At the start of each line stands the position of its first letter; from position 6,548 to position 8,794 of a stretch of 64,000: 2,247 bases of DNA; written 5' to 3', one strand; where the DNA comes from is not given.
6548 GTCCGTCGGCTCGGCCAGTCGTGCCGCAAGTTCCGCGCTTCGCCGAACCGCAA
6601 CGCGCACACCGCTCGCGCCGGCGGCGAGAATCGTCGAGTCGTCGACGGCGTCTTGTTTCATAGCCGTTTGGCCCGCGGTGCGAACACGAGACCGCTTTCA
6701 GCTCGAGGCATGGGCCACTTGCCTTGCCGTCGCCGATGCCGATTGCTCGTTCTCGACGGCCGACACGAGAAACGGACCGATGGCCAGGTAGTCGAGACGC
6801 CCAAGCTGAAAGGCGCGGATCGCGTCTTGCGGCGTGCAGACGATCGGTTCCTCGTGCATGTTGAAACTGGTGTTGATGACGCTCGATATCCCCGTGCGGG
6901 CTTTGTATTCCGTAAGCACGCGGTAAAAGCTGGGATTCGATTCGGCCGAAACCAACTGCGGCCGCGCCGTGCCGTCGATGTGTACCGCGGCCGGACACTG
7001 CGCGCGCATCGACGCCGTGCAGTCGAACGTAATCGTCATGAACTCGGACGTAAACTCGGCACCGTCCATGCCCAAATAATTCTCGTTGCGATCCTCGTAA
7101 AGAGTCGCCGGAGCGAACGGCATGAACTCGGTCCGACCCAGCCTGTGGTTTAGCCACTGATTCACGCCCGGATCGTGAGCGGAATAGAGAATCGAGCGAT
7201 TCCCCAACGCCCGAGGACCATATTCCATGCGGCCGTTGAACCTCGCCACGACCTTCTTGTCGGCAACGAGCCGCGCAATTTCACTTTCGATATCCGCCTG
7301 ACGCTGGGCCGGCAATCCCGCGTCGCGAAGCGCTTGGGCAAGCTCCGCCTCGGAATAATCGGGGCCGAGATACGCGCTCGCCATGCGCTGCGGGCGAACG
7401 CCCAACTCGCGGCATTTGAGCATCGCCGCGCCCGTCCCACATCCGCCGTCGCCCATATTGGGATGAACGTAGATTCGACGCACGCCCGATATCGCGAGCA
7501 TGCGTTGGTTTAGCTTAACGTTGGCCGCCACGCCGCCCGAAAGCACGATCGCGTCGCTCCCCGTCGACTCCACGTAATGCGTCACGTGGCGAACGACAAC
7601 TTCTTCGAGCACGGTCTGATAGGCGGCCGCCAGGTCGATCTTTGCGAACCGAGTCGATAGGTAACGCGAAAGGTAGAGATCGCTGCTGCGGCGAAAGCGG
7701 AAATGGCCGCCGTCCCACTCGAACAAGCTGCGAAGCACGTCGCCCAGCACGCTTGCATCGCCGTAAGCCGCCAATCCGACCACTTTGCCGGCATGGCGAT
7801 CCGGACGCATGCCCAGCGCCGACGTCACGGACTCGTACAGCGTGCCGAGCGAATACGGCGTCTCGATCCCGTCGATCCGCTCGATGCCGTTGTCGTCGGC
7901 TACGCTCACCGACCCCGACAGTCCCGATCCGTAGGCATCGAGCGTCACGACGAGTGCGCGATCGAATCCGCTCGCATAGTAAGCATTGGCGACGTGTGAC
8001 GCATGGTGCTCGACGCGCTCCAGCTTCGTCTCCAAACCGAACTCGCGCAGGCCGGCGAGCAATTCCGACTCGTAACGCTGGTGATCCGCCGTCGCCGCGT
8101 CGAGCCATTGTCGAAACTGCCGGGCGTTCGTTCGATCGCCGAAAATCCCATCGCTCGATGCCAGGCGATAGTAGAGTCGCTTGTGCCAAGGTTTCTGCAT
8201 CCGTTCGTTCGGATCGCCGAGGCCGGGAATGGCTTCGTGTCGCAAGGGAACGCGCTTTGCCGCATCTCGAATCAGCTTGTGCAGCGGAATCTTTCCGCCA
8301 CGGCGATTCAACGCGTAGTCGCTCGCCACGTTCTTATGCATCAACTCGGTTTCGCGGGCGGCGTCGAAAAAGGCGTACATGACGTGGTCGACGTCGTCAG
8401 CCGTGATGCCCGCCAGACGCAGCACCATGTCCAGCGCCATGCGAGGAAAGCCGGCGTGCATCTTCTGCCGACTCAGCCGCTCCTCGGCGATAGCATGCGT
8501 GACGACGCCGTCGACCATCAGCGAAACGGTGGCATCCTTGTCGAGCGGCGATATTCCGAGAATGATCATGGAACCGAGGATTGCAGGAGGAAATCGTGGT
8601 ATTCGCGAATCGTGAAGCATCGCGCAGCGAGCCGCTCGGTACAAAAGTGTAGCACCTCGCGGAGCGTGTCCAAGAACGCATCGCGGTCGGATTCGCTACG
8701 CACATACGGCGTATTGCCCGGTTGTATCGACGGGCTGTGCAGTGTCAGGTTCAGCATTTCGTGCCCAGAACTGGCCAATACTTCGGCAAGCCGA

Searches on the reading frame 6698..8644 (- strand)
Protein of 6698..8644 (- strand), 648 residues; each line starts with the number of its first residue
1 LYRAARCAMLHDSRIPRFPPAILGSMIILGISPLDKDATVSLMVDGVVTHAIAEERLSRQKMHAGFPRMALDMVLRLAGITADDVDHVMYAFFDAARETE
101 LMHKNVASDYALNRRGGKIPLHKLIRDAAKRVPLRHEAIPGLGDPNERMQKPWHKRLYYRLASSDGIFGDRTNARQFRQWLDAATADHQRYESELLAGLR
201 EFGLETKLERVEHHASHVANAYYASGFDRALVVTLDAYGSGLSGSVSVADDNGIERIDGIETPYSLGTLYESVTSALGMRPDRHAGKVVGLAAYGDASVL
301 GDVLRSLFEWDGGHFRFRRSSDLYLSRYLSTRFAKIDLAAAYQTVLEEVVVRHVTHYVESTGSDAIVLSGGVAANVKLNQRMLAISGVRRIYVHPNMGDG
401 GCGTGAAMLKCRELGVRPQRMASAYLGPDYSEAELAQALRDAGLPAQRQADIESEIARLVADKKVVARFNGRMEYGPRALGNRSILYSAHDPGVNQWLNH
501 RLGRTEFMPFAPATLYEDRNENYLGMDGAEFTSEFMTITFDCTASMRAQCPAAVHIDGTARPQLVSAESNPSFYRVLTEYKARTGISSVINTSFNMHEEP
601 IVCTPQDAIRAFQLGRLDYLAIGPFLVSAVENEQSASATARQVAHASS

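Call 45: search_protein_families(library=pfam, proteins=[window:6698-8644:-], max_evalue=0.00001)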
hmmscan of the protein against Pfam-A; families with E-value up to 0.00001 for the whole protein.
window:6698-8644:- (648 aa): 2 families
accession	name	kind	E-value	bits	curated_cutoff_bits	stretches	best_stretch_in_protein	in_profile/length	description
PF16861.10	Carbam_trans_C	-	3.4e-56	189.9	27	1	457-628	1-169/170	Carbamoyltransferase C-terminus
PF02543.21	Carbam_trans_N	-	1.2e-35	124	24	1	28-408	2-346/346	Carbamoyltransferase N-terminus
